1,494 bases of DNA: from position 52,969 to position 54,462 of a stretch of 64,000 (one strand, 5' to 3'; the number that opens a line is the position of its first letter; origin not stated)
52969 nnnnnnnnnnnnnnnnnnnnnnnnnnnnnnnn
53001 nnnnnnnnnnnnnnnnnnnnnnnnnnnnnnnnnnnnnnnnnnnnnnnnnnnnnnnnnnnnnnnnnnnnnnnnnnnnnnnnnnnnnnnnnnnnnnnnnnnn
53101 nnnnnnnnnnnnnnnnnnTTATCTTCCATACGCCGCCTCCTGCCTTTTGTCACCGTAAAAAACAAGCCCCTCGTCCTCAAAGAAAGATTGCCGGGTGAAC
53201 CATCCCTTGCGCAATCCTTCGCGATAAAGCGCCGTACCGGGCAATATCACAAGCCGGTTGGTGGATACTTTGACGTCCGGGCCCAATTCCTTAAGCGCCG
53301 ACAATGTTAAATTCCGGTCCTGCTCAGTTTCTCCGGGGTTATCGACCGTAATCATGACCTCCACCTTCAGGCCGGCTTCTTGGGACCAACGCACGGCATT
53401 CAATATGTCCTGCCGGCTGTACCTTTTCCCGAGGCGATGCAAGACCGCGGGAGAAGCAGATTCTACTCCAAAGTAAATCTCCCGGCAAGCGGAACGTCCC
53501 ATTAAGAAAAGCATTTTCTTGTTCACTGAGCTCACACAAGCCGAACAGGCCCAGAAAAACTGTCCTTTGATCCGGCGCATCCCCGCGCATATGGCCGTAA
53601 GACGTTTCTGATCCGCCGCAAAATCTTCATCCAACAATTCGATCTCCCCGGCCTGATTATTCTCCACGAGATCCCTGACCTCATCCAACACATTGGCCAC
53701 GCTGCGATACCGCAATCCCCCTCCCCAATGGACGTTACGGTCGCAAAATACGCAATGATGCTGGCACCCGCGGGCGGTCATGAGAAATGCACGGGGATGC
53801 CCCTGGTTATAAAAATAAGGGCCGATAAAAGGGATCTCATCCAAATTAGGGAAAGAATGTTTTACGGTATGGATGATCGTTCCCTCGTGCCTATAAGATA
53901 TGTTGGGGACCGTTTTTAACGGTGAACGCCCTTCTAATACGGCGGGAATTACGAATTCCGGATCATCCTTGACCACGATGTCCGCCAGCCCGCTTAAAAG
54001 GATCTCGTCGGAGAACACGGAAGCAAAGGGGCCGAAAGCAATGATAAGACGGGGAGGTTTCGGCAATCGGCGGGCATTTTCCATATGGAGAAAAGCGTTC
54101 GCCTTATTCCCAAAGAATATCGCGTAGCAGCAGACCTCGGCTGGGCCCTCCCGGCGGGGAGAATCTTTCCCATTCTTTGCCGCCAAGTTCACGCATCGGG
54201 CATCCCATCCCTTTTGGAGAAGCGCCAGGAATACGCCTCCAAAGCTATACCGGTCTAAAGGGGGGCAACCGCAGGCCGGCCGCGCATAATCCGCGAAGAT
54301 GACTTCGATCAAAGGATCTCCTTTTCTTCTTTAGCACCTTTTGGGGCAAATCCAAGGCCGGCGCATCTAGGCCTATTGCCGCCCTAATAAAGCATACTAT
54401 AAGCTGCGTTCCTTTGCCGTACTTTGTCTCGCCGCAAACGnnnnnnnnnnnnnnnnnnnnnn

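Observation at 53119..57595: Two class-B-like (B12-domain) radical SAM enzymes flanking a PanE-like reductase and followed by a DUF3419/BtaA-like SAM enzyme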

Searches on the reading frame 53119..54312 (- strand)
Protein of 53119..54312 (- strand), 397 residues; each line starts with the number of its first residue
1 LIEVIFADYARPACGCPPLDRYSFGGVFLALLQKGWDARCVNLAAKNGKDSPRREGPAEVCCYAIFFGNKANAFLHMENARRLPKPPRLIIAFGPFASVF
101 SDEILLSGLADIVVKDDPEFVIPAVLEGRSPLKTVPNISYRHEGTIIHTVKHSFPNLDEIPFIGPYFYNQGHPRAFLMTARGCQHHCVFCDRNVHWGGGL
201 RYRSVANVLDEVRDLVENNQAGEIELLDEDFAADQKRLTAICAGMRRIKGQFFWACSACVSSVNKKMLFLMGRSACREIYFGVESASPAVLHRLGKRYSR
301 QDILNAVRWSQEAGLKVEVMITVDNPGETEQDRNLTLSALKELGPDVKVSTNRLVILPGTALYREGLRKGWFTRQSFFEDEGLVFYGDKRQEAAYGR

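Call 4: search_protein_families(library=pfam, proteins=[window:53119-54312:-], max_evalue=0.01)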
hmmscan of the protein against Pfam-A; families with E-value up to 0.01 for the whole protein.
window:53119-54312:- (397 aa): 1 family
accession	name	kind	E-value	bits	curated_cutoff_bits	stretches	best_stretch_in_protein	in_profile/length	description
PF04055.27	Radical_SAM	-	6.4e-18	65.9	29.5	1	179-336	3-162/166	Radical SAM superfamily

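Call 5: search_protein_families(library=ncbifam, proteins=[window:53119-54312:-], max_evalue=0.01)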
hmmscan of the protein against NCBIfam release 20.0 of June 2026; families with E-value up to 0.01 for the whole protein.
window:53119-54312:- (397 aa): 29 families (the best 25 are shown)
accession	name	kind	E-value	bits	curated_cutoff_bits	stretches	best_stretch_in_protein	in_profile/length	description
TIGR03471.1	HpnJ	equivalog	2.8e-29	102.4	577.6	1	85-382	95-405/472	hopanoid biosynthesis associated radical SAM protein HpnJ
TIGR04479.1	bcpD_PhpK_rSAM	subfamily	8.6e-26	90.4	600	1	126-347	191-413/504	PhpK family radical SAM P-methyltransferase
TIGR04072.2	rSAM_ladder_B12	equivalog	1.6e-24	86.4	360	1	89-375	100-381/443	lipid biosynthesis B12-binding/radical SAM protein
NF050148.1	rSAM_ApyD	equivalog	2.1e-24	85.9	750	1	84-365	102-392/645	RiPP biosynthesis radical SAM protein ApyD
TIGR04013.1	B12_SAM_MJ_1487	hypoth_equivalog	1.2e-22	80.3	251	2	53-219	39-196/382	TIGR04013 family B12-binding domain/radical SAM domain-containing protein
TIGR04014.1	B12_SAM_MJ_0865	equivalog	4.1e-22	78.6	360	1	101-365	80-357/434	methyl-coenzyme M reductase glutamine C-methyltransferase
NF040546.1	rSAM_CUAEP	equivalog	4.3e-15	55.4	500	1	70-367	58-369/468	CUAEP/CCAEP-tail radical SAM (seleno)protein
TIGR04295.1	B12_rSAM_oligo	hypoth_equivalog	4.5e-15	55.3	400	1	173-297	199-315/422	TIGR04295 family B12-binding domain-containing radical SAM protein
TIGR02026.1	BchE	equivalog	3e-14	52.8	481.35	1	133-350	145-372/497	magnesium-protoporphyrin IX monomethyl ester anaerobic oxidative cyclase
TIGR04367.1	HpnR_B12_rSAM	equivalog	1.9e-13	49.8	650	1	31-340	32-350/490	hopanoid C-3 methylase HpnR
TIGR03975.1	rSAM_ocin_1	subfamily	8.3e-12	44.4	281.85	1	129-342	205-429/606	RiPP maturation radical SAM C-methyltransferase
NF038361.1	rSAM_Sden_1168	equivalog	9.6e-12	44.2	575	1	168-374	276-481/560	Sden_1168 family B12-binding radical SAM P-methyltransferase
TIGR01579.1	MiaB-like-C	equivalog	1.2e-11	44.5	357.05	1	169-343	135-318/416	tRNA (N(6)-L-threonylcarbamoyladenosine(37)-C(2))-methylthiotransferase MtaB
TIGR00089.1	TIGR00089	subfamily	3.1e-11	42.7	251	1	169-346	135-321/429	MiaB/RimO family radical SAM methylthiotransferase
TIGR04385.1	B12_rSAM_cofa1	equivalog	4.6e-11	42.6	450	1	177-333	198-354/438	B12 lower ligand biosynthesis radical SAM protein BzaD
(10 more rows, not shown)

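Call 6: search_protein_families(library=pfam, proteins=[window:53119-54312:-], max_evalue=10)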
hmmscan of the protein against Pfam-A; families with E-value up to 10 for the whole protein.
window:53119-54312:- (397 aa): 1 family
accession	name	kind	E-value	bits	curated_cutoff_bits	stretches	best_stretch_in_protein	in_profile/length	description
PF04055.27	Radical_SAM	-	6.4e-18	65.9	29.5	1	179-336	3-162/166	Radical SAM superfamily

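Call 9: search_solved_structures(query=window:53119-54312:-, max_evalue=1)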
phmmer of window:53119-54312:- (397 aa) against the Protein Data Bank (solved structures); distinct sequences matched with E-value up to 1: 13.
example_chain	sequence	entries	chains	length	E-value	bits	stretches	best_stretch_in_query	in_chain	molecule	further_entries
9ccb_A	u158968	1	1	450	1e-11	47.5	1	110-362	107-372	Radical SAM core domain-containing protein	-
6fd2_B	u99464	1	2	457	4.2e-10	42.1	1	177-388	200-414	Putative apramycin biosynthetic oxidoreductase 4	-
7mjv_A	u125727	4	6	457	2.2e-07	33.2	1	171-347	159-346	tRNA-2-methylthio-N(6)-dimethylallyladenosine synthase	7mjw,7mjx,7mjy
7mjz_A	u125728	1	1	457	2.2e-07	33.1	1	171-347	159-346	tRNA-2-methylthio-N(6)-dimethylallyladenosine synthase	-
2qgq_A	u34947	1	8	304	1.1e-05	27.6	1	172-334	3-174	Protein TM_1862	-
4jc0_A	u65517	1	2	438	1.7e-05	26.9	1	172-334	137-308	Ribosomal protein S12 methylthiotransferase RimO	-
5ul2_A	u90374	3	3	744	0.0026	19.7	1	91-319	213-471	OxsB protein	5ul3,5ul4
6wte_A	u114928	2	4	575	0.28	13.1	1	168-345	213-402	B12-binding domain-containing protein | Tryptophan-C2-methyltransferase containing B12-binding domain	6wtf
6iad_A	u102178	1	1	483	0.43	12.4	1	271-373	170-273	Histone acetyltransferase, ELP3 family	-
6iaz_A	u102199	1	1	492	0.45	12.4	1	271-373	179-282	Histone acetyltransferase, ELP3 family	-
6ia8_A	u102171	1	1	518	0.49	12.3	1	271-373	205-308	Histone acetyltransferase, ELP3 family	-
9n1b_A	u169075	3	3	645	0.5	12.2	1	134-213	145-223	Radical SAM protein | Radical SAM enzyme CysS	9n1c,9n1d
1a8q_A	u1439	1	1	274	0.79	11.6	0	67-144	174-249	BROMOPEROXIDASE A1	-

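Call 42: find_homologous_proteins(query=window:53119-54312:-)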
Query window:53119-54312:- (397 aa): 337 proteins with E <= 0.001 among 5320 candidates; the best 120 are listed.
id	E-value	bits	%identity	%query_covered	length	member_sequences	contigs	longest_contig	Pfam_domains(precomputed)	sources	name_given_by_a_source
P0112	2.7e-217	739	100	81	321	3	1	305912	PF04055.28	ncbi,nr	ncbi:MAG: radical SAM protein [Candidatus Omnitrophica bacterium]|nr:radical SAM protein [Candidatus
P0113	6.6e-192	656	73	98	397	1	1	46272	PF04055.28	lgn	-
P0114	2.4e-185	634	71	98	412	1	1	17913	PF04055.28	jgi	jgi:anaerobic magnesium-protoporphyrin IX monomethyl ester cyclase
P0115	5.7e-175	600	66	99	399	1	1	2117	PF04055.28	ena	-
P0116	2.6e-173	594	67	98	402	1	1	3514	PF04055.28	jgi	jgi:radical SAM superfamily enzyme YgiQ (UPF0313 family)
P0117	5.5e-172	590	66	98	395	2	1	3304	PF04055.28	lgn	-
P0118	6.9e-172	590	65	98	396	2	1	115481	PF04055.28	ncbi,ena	-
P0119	2.3e-171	588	65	98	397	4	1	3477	PF04055.28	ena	-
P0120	1.2e-170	586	68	97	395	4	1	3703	PF04055.28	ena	-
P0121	2.7e-169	581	64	98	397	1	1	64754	PF04055.28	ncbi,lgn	-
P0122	2.4e-168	578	65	98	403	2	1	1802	PF04055.28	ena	-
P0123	2.8e-167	575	65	98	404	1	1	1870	PF04055.28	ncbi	-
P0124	1.4e-166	572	67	97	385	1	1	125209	PF04055.28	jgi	jgi:anaerobic magnesium-protoporphyrin IX monomethyl ester cyclase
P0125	1.8e-165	569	66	97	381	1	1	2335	PF04055.28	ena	-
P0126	2.7e-164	565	63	98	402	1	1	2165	PF04055.28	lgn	-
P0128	9.5e-164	563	62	98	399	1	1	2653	PF04055.28,PF02310.25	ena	-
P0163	3.7e-145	502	56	99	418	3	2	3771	PF04055.28,PF02310.25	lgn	-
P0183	6.6e-36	142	34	71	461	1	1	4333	PF04055.28,PF02310.25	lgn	-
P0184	3.9e-34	136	32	72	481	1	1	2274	PF04055.28,PF02310.25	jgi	jgi:radical SAM superfamily enzyme YgiQ (UPF0313 family)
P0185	2.9e-31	127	32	77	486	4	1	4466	PF04055.28,PF02310.25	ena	-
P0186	1.8e-30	124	31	74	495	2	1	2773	PF04055.28,PF02310.25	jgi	jgi:anaerobic magnesium-protoporphyrin IX monomethyl ester cyclase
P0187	1.8e-30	124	30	71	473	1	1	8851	PF04055.28,PF02310.25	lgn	-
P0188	3.1e-30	123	32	77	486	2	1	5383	PF04055.28,PF02310.25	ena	-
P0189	5.2e-30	123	30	84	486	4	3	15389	PF04055.28,PF02310.25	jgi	jgi:radical SAM superfamily enzyme YgiQ (UPF0313 family)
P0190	2.0e-29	121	29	74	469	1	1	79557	PF04055.28,PF02310.25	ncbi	ncbi:MAG: radical SAM protein [bacterium]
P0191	2.3e-29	120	27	76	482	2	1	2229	PF04055.28,PF02310.25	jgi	jgi:anaerobic magnesium-protoporphyrin IX monomethyl ester cyclase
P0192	4.5e-29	119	29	77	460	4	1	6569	PF04055.28,PF02310.25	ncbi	-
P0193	1.1e-28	118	32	70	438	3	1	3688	PF04055.28,PF02310.25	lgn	-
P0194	3.3e-28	117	29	74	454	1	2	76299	PF04055.28,PF02310.25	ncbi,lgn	-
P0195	6.2e-28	116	26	87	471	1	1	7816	PF04055.28,PF02310.25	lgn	-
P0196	7.0e-28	116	29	73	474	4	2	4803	PF04055.28,PF02310.25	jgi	jgi:radical SAM superfamily enzyme YgiQ (UPF0313 family)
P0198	1.2e-27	115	29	78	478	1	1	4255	PF04055.28,PF02310.25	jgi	-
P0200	3.7e-27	113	28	77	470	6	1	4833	PF04055.28,PF02310.25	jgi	jgi:radical SAM superfamily enzyme YgiQ (UPF0313 family)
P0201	6.8e-27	112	28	74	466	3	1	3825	PF04055.28,PF02310.25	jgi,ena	-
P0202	9.7e-27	112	29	74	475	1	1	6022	PF04055.28,PF02310.25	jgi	-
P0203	1.0e-26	112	28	78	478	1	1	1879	PF04055.28,PF02310.25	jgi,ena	-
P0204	1.0e-26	112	29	73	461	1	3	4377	PF04055.28,PF02310.25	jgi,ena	-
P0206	1.2e-26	112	29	78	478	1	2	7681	PF04055.28,PF02310.25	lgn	-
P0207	1.8e-26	111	28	86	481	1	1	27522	PF04055.28,PF02310.25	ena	-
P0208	1.9e-26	111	29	76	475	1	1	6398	PF04055.28,PF02310.25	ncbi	-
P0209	2.2e-26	111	28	74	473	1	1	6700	PF04055.28,PF02310.25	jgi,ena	-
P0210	3.3e-26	110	28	89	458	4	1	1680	PF04055.28,PF02310.25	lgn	-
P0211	3.6e-26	110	28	77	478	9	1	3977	PF04055.28,PF02310.25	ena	-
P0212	4.8e-26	110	27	74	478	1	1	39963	PF04055.28,PF02310.25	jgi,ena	-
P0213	5.1e-26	109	30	71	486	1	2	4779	PF04055.28,PF02310.25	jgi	-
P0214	5.9e-26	109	29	73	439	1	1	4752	PF04055.28,PF02310.25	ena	-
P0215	7.8e-26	109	30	74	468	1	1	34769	PF04055.28,PF02310.25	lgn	-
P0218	9.1e-26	109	27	74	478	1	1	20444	PF04055.28,PF02310.25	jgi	-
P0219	9.4e-26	109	28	74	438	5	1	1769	PF04055.28,PF02310.25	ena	-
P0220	1.1e-25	108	30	73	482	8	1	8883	PF04055.28,PF02310.25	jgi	-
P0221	1.2e-25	108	29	61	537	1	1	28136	PF04055.28,PF05402.19,PF02310.25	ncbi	-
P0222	1.2e-25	108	27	74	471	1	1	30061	PF04055.28,PF02310.25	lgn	-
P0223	3.2e-25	107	28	70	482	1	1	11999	PF04055.28,PF02310.25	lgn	-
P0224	3.6e-25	107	28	70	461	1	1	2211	PF04055.28,PF02310.25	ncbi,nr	ncbi:B12-binding domain-containing radical SAM protein [bacterium]|nr:B12-binding domain-containing 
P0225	3.7e-25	107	27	72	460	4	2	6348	PF04055.28,PF02310.25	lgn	-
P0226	9.0e-25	105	27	72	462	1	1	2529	PF04055.28,PF02310.25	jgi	jgi:anaerobic magnesium-protoporphyrin IX monomethyl ester cyclase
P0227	9.2e-25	105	27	90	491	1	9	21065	PF04055.28,PF02310.25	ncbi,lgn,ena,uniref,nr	ncbi:B12-binding domain-containing radical SAM protein [Desulfobacula sp.]|uniref:B12-binding domain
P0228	1.1e-24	105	28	75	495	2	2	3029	PF04055.28,PF02310.25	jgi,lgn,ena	-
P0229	3.5e-24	103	26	70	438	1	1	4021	PF04055.28,PF02310.25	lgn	-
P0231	4.5e-24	103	28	74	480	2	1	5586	PF04055.28,PF02310.25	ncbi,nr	ncbi:MAG: radical SAM protein [Candidatus Omnitrophica bacterium]|nr:radical SAM protein [Candidatus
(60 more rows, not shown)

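Call 65: search_solved_structures(query=A5, max_evalue=0.01, show_alignments=1)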
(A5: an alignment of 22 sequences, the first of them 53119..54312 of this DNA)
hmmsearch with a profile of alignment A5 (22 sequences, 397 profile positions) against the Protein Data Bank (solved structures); distinct sequences matched with E-value up to 0.01: 11.
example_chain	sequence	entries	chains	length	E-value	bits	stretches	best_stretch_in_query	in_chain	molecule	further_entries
9ccb_A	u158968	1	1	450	4.8e-21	78.1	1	99-349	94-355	Radical SAM core domain-containing protein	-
5ul2_A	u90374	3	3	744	1.3e-18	70.1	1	36-324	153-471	OxsB protein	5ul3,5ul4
6fd2_B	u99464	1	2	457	1.7e-16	63.1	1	163-393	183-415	Putative apramycin biosynthetic oxidoreductase 4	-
7mjv_A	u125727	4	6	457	5.3e-11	45.1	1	176-351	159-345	tRNA-2-methylthio-N(6)-dimethylallyladenosine synthase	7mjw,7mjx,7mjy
7mjz_A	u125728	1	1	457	5.4e-11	45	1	179-351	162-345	tRNA-2-methylthio-N(6)-dimethylallyladenosine synthase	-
4jc0_A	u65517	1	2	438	8e-07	31.3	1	179-344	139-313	Ribosomal protein S12 methylthiotransferase RimO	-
2qgq_A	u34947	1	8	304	8.2e-07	31.3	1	180-345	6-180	Protein TM_1862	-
9n1b_A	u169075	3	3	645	9.1e-06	27.8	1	119-222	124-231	Radical SAM protein | Radical SAM enzyme CysS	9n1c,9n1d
6iad_A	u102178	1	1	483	0.0079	18.1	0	248-377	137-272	Histone acetyltransferase, ELP3 family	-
6iaz_A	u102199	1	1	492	0.0082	18.1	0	248-377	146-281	Histone acetyltransferase, ELP3 family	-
6ia8_A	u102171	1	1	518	0.0091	17.9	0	248-377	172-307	Histone acetyltransferase, ELP3 family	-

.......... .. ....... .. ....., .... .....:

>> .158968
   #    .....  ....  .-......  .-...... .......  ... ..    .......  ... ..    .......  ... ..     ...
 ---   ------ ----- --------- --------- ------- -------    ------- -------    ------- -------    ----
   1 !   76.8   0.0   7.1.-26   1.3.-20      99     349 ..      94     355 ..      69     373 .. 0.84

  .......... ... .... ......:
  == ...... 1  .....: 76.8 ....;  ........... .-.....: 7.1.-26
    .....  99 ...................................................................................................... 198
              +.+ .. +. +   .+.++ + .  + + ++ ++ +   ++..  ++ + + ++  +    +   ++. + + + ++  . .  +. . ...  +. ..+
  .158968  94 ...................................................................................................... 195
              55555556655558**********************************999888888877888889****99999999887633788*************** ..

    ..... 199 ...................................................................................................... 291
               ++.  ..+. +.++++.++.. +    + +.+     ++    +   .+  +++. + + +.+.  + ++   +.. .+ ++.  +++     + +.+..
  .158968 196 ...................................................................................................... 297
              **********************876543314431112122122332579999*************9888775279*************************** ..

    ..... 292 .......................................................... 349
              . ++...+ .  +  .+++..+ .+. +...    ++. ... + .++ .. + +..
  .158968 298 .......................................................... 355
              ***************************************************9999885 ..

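Call 66: search_protein_families(library=pfam, alignment_id=A5, max_evalue=1)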
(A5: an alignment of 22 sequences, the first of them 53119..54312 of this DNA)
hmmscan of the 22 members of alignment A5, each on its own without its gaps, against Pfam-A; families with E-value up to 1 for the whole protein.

A. member 1, window:53119-54312:- (397 aa): 1 family
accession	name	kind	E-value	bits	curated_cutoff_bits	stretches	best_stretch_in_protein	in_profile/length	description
PF04055.27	Radical_SAM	-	6.4e-18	65.9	29.5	1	179-336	3-162/166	Radical SAM superfamily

B. families by the number of members that match (of 22 scanned): 5 families
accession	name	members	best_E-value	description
PF04055.27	Radical_SAM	22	8.6e-24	Radical SAM superfamily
PF02310.24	B12-binding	13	9.9e-06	B12 binding domain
PF13353.11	Fer4_12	13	0.0027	4Fe-4S single cluster domain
PF01474.22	DAHP_synth_2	1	0.11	Class-II DAHP synthetase family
PF00275.25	EPSP_synthase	1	0.28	EPSP synthase (3-phosphoshikimate 1-carboxyvinyltransferase)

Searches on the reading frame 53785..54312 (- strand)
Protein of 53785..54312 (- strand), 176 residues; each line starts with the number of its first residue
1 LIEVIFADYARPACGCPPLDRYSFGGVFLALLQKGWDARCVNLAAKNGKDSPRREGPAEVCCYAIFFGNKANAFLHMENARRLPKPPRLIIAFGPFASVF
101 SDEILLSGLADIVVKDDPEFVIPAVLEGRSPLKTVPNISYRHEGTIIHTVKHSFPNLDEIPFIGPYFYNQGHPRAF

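Call 100: search_solved_structures(query=window:53785-54312:-, max_evalue=10)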
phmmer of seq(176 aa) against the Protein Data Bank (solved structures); distinct sequences matched with E-value up to 10: 2.
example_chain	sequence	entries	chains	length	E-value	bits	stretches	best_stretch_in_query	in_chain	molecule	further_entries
1a8q_A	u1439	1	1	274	0.24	14.3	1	67-144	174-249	BROMOPEROXIDASE A1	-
2a2z_A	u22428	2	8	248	2.1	11.2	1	130-163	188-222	Deoxycytidine kinase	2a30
